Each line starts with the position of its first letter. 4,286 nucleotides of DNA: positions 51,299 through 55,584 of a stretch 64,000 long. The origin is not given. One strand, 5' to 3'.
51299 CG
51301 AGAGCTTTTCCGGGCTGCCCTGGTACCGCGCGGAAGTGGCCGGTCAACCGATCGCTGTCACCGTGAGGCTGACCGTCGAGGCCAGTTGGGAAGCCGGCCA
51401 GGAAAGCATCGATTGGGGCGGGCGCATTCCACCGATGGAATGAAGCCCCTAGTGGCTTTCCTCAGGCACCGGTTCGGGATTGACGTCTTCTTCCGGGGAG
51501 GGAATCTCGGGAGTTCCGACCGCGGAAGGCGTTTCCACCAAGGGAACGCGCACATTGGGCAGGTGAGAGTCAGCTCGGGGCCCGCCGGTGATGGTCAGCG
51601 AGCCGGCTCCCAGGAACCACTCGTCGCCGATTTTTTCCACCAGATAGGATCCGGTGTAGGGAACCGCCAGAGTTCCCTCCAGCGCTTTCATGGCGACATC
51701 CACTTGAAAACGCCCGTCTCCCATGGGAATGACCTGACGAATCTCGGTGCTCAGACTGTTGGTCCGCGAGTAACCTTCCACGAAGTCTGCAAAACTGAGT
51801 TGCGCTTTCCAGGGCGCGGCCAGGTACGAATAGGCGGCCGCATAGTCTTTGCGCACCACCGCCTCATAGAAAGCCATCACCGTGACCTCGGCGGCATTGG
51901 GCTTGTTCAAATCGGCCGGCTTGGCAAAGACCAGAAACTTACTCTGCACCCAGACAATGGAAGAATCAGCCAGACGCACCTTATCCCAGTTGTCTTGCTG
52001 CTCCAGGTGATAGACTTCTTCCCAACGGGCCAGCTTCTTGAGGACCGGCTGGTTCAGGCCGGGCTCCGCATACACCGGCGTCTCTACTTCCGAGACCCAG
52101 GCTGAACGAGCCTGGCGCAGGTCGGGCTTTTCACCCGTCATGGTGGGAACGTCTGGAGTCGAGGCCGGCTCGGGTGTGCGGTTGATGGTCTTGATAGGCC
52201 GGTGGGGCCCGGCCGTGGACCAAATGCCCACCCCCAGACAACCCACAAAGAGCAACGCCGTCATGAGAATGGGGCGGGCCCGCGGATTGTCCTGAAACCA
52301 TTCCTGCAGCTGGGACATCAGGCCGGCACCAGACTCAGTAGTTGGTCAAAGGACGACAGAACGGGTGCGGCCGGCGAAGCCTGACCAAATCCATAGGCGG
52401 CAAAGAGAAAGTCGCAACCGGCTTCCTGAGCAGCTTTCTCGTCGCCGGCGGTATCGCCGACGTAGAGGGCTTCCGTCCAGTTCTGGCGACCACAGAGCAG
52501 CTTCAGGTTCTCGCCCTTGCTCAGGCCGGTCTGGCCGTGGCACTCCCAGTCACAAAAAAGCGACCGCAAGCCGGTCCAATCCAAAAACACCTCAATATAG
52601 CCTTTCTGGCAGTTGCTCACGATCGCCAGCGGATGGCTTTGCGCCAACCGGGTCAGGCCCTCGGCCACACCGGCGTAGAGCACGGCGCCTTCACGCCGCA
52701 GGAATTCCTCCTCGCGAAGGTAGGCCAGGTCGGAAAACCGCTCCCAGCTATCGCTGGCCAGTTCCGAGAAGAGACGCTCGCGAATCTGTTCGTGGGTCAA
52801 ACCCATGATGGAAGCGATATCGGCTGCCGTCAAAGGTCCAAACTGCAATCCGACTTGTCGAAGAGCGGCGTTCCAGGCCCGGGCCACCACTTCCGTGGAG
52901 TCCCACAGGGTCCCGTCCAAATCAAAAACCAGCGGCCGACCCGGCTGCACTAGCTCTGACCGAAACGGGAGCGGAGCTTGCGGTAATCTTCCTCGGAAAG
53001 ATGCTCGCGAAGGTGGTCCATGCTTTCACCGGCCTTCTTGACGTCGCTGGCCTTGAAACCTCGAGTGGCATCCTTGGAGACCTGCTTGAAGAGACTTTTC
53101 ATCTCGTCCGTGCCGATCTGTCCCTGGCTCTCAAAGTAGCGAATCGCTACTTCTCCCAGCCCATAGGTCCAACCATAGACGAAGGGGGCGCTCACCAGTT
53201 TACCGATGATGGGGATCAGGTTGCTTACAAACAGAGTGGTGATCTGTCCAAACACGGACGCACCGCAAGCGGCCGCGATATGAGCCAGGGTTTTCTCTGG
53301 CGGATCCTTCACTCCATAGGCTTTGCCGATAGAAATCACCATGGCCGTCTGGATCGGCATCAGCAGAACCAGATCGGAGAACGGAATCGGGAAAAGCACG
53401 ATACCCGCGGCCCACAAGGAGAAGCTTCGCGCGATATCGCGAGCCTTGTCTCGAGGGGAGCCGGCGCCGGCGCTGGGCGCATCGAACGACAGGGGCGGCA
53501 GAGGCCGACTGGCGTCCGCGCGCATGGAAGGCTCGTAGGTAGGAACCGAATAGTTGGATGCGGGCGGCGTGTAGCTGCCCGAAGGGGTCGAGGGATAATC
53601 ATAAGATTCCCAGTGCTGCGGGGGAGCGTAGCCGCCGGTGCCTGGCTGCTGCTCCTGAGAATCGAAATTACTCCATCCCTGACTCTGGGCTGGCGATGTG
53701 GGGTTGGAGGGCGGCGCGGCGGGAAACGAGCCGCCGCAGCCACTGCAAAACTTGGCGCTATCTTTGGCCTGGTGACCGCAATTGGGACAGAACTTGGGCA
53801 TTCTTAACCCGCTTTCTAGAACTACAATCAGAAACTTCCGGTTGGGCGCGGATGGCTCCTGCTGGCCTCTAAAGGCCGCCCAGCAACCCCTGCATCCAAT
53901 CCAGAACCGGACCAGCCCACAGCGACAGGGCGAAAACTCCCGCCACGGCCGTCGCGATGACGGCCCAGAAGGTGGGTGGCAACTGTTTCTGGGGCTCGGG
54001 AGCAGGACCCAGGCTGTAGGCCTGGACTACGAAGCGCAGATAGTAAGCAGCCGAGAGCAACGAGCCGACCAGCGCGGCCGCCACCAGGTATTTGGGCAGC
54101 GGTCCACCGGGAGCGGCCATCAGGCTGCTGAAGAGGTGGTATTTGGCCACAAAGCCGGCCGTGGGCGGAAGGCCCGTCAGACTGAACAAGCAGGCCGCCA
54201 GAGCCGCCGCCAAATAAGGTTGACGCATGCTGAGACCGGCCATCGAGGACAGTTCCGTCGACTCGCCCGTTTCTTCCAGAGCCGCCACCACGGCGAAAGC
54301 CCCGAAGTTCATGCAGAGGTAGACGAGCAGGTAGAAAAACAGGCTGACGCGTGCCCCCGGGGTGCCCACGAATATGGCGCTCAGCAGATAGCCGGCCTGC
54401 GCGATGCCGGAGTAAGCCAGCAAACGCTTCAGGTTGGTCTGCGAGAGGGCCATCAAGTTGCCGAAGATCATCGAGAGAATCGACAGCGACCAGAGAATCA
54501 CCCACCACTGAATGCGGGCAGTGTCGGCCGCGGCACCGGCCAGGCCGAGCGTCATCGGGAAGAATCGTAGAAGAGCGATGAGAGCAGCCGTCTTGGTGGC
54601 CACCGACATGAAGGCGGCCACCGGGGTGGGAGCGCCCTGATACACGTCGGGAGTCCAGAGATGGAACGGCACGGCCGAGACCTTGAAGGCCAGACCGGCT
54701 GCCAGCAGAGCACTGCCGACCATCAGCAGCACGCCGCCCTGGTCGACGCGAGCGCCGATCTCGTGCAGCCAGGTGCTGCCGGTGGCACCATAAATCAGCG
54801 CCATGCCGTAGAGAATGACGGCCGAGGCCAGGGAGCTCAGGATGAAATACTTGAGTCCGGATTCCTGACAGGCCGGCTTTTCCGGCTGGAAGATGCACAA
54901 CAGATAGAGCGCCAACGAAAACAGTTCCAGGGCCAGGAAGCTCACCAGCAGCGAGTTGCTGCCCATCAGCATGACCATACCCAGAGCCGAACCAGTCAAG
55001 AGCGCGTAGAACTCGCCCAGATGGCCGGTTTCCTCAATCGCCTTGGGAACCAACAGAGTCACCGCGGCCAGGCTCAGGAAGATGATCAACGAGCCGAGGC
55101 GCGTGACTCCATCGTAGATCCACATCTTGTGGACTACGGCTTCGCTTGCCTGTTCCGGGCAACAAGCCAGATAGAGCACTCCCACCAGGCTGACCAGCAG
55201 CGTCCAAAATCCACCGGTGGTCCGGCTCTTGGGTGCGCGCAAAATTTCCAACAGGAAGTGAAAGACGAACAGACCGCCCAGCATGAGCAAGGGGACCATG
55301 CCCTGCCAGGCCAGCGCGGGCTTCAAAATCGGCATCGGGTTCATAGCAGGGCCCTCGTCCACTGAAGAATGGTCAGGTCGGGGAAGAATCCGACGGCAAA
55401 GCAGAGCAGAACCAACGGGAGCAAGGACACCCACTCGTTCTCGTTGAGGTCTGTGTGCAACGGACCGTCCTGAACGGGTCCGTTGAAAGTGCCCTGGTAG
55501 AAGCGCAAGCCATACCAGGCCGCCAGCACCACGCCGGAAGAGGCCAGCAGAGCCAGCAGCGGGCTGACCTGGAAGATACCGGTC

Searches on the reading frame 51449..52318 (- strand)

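Call 9: search_protein_families(library=pfam, proteins=[window:51449-52318:-], max_evalue=0.0001)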
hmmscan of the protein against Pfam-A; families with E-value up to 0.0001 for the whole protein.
window:51449-52318:- (289 aa): 0 families

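Call 80: search_protein_families(library=pfam, proteins=[window:51449-52318:-], max_evalue=1)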
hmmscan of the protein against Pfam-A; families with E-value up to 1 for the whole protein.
window:51449-52318:- (289 aa): 1 family
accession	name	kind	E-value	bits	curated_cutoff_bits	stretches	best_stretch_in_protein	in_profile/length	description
PF08239.17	SH3_3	-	0.0034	18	27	1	82-129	5-53/54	Bacterial SH3 domain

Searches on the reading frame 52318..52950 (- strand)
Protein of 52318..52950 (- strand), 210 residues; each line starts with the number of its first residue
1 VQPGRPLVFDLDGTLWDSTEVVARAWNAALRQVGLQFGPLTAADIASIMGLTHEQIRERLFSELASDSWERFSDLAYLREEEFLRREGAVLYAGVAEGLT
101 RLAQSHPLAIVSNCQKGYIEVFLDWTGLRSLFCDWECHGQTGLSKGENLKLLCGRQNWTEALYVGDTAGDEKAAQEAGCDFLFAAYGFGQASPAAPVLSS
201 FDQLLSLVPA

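Call 9: search_protein_families(library=pfam, proteins=[window:52318-52950:-], max_evalue=0.0001)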
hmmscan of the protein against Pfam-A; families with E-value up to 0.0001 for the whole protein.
window:52318-52950:- (210 aa): 3 families
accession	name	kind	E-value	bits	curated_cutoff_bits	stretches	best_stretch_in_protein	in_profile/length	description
PF13419.12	HAD_2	-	5.3e-21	76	23.8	1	8-182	2-176/178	Haloacid dehalogenase-like hydrolase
PF00702.32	Hydrolase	-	1.8e-13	51.8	26.4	1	8-178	5-191/191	haloacid dehalogenase-like hydrolase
PF12710.13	HAD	-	2.2e-09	38.5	27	1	7-174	1-188/189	haloacid dehalogenase-like hydrolase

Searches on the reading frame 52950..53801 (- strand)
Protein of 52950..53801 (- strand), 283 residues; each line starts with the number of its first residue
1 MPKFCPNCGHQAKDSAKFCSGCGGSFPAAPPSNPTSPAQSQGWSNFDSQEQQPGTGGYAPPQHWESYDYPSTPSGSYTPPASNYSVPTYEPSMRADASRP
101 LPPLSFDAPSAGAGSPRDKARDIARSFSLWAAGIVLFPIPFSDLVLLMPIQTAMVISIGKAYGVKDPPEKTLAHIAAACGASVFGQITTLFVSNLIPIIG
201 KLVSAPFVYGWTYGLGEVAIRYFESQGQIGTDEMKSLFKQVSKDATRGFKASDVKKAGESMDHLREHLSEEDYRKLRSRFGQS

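Call 9: search_protein_families(library=pfam, proteins=[window:52950-53801:-], max_evalue=0.0001)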
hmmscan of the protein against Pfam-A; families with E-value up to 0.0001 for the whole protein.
window:52950-53801:- (283 aa): 2 families
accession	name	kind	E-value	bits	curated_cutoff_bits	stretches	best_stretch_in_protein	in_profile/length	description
PF13240.11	Zn_Ribbon_1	-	2.1e-06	27.8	25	1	4-23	1-20/23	zinc-ribbon domain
PF05128.17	DUF697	-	1.6e-05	25.1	27.7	0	121-242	23-157/162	Domain of unknown function (DUF697)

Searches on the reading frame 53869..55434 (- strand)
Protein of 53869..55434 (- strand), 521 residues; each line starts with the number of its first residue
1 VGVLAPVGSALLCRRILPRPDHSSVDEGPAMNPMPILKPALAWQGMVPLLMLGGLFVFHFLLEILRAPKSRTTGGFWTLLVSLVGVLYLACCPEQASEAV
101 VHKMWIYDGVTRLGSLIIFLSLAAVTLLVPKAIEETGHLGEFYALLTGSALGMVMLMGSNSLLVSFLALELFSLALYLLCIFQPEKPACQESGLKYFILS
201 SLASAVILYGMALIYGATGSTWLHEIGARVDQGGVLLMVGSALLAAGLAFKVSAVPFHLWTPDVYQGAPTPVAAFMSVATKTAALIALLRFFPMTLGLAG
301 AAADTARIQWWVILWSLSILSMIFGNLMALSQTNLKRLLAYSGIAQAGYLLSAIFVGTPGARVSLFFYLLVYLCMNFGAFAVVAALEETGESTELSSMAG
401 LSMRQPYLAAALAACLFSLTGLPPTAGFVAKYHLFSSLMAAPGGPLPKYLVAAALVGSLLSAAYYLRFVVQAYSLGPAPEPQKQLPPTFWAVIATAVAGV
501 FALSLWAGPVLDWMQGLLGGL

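Call 9: search_protein_families(library=pfam, proteins=[window:53869-55434:-], max_evalue=0.0001)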
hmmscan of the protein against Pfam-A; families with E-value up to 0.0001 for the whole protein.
window:53869-55434:- (521 aa): 1 family
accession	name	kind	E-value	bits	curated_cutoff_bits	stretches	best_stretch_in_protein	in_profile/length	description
PF00361.26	Proton_antipo_M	-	7.8e-66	222.7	21.5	1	159-441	1-278/294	NADH:quinone oxidoreductase/Mrp antiporter, TM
